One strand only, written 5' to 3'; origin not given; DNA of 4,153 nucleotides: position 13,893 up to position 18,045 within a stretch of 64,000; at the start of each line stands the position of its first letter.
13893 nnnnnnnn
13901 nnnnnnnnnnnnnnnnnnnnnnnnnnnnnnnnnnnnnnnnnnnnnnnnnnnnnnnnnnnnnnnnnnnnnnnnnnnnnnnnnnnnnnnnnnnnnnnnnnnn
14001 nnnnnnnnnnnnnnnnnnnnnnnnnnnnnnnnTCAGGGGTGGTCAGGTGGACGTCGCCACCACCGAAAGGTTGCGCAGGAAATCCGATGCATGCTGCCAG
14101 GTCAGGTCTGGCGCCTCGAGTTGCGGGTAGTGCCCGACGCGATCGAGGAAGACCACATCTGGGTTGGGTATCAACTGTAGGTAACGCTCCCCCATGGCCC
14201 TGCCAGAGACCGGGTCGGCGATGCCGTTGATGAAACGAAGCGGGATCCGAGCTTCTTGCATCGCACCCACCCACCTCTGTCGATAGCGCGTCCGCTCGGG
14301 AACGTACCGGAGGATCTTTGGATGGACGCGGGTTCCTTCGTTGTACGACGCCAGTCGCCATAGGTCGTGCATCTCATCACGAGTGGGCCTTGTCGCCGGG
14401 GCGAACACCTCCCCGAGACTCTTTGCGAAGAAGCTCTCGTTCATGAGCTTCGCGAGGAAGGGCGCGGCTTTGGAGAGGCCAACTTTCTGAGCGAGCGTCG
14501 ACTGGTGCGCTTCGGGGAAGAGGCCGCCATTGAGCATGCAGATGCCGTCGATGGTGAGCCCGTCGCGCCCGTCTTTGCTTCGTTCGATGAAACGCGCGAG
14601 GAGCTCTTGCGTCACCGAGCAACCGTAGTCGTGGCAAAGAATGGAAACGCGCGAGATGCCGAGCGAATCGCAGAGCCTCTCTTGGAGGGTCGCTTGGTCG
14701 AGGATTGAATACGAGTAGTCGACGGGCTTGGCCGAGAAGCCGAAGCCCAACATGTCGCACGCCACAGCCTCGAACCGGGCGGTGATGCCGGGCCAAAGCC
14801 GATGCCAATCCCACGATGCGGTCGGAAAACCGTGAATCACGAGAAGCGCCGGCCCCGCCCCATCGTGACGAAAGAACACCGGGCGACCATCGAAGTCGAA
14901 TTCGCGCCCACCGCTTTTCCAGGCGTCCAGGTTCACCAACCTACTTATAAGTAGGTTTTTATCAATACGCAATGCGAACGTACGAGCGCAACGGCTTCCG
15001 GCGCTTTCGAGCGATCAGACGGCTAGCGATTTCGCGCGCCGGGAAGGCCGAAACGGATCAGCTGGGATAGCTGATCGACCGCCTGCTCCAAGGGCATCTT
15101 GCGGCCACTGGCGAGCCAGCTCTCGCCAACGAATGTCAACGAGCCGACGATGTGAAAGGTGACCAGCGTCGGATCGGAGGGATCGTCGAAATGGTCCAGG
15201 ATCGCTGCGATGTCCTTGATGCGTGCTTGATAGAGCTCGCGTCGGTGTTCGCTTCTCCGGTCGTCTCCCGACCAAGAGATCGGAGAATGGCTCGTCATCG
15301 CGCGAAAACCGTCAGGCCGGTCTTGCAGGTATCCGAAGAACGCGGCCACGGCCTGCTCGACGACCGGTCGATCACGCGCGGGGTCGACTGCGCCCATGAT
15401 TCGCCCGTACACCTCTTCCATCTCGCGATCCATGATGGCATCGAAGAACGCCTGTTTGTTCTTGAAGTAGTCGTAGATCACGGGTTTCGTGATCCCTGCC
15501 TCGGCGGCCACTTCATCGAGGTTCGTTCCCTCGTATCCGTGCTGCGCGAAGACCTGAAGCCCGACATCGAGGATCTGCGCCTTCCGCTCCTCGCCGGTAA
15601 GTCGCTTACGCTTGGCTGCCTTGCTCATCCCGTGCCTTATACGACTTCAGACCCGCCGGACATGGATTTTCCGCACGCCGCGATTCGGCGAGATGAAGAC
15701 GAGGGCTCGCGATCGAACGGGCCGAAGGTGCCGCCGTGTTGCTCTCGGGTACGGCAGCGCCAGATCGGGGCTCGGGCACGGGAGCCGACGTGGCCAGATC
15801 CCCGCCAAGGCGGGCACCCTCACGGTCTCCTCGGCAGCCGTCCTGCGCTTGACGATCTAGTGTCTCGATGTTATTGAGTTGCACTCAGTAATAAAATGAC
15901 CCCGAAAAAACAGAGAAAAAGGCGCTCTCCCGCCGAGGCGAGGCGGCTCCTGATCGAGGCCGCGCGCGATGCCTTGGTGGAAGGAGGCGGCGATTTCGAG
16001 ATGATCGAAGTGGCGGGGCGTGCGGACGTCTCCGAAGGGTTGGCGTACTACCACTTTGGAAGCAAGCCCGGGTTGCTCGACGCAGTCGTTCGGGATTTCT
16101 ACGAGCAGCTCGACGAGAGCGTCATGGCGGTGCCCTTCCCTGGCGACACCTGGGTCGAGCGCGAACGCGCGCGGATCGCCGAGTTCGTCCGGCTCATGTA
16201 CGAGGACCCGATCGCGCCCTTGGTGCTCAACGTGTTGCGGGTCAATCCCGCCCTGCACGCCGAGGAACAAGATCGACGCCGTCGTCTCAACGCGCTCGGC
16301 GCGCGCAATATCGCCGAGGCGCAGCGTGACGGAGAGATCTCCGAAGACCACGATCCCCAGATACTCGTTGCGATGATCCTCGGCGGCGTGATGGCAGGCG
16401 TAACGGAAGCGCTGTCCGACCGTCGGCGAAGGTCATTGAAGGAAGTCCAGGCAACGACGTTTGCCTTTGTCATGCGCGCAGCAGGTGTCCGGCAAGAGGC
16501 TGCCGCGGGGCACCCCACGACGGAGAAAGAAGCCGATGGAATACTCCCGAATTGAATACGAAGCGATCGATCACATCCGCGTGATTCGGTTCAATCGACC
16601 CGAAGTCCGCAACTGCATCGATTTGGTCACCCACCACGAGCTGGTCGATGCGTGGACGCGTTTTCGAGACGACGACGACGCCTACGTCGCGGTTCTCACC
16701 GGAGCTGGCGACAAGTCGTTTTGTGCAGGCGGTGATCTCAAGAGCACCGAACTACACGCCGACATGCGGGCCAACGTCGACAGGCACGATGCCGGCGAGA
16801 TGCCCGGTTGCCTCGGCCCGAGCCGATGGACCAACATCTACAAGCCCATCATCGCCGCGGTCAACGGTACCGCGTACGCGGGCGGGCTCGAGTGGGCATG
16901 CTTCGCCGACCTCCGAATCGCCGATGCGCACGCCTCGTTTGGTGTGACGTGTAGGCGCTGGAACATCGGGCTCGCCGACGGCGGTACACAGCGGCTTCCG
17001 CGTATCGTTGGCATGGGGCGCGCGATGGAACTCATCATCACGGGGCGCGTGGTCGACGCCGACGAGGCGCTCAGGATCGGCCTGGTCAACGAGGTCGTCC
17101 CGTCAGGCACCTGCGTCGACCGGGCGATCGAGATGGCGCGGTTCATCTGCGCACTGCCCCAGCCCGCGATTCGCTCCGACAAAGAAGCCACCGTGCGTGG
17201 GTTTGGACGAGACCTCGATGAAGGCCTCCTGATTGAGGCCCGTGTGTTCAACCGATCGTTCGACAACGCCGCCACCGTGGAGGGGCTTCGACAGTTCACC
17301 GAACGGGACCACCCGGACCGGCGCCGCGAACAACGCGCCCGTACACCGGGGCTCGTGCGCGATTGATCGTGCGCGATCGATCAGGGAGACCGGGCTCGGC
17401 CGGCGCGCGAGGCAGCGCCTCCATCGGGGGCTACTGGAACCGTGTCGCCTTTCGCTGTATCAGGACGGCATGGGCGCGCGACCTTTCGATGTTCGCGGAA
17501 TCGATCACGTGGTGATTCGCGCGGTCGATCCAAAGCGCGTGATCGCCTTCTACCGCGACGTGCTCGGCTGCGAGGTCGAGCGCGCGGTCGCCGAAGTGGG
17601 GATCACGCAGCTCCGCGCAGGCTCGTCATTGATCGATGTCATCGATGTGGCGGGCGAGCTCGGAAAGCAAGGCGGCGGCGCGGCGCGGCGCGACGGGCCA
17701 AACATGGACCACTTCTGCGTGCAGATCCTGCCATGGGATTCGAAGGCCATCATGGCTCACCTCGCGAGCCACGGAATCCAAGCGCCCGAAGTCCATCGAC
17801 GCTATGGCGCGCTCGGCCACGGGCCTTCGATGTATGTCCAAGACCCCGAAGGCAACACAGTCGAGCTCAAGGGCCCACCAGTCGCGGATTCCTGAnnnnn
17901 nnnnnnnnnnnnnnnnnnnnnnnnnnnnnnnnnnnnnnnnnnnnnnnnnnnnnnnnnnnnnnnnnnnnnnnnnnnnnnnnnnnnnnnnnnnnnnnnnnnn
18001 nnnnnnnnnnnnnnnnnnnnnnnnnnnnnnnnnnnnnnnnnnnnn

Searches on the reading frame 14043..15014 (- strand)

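Call 7: search_protein_families(library=pfam, proteins=[window:14043-15014:-], max_evalue=0.001)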
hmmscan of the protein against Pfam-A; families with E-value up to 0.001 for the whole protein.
window:14043-15014:- (323 aa): 2 families
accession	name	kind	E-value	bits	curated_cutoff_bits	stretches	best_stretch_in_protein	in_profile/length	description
PF00561.26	Abhydrolase_1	-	6.6e-20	72.3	25.8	1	55-302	1-245/245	alpha/beta hydrolase fold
PF12697.13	Abhydrolase_6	-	7.8e-15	56.5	26.3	1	57-304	1-213/217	Alpha/beta hydrolase family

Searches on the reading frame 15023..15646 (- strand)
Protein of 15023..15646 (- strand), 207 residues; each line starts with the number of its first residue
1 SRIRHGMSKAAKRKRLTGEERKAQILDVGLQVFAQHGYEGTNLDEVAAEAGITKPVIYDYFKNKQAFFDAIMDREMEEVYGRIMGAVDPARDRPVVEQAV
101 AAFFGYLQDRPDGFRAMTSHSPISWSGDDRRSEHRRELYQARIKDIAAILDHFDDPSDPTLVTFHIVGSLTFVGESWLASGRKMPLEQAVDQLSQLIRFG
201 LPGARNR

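Call 7: search_protein_families(library=pfam, proteins=[window:15023-15646:-], max_evalue=0.001)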
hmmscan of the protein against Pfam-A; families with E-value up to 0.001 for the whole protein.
window:15023-15646:- (207 aa): 1 family
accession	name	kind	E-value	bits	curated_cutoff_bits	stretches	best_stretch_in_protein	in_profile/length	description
PF00440.29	TetR_N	-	4e-17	62.2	24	1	25-71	1-47/47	Bacterial regulatory proteins, tetR family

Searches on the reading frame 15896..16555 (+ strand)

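Call 16: search_protein_families(library=pfam, proteins=[window:15896-16555:+], max_evalue=0.0001)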
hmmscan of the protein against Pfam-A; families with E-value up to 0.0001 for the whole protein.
window:15896-16555:+ (219 aa): 2 families
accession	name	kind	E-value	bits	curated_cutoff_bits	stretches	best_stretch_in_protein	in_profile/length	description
PF00440.29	TetR_N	-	5e-08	33.1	24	1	19-64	1-47/47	Bacterial regulatory proteins, tetR family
PF16925.10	TetR_C_13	-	3.9e-05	24.4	27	1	117-184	38-105/109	Tetracyclin repressor-like, C-terminal domain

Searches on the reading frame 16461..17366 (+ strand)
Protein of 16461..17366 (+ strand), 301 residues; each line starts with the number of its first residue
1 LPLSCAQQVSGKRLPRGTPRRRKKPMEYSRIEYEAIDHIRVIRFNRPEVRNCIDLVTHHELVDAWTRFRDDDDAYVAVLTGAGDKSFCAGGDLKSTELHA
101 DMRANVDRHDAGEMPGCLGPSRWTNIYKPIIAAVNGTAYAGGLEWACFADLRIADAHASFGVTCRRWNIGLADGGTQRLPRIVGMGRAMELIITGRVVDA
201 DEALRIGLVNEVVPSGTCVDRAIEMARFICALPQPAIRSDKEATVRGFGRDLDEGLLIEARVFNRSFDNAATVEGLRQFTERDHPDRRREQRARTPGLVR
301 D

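Call 16: search_protein_families(library=pfam, proteins=[window:16461-17366:+], max_evalue=0.0001)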
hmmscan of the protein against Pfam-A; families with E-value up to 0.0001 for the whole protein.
window:16461-17366:+ (301 aa): 2 families
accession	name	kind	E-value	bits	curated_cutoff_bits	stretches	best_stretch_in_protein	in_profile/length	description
PF00378.25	ECH_1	-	2.8e-50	171.5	27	1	38-286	5-247/251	Enoyl-CoA hydratase/isomerase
PF16113.10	ECH_2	-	3.8e-17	63.2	27.2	1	39-217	1-176/335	Enoyl-CoA hydratase/isomerase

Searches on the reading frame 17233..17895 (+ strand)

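Call 16: search_protein_families(library=pfam, proteins=[window:17233-17895:+], max_evalue=0.0001)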
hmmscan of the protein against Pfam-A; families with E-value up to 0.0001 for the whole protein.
window:17233-17895:+ (220 aa): 3 families
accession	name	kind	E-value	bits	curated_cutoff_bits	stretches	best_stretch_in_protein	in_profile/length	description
PF00903.31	Glyoxalase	-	9.1e-11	42.6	20.6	1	89-212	1-121/121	Glyoxalase/Bleomycin resistance protein/Dioxygenase superfamily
PF18029.7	Glyoxalase_6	-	4e-05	24.7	23.6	1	92-211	1-104/106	Glyoxalase-like domain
PF13669.12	Glyoxalase_4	-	9.5e-05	23.1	27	0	91-196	1-105/109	Glyoxalase/Bleomycin resistance protein/Dioxygenase superfamily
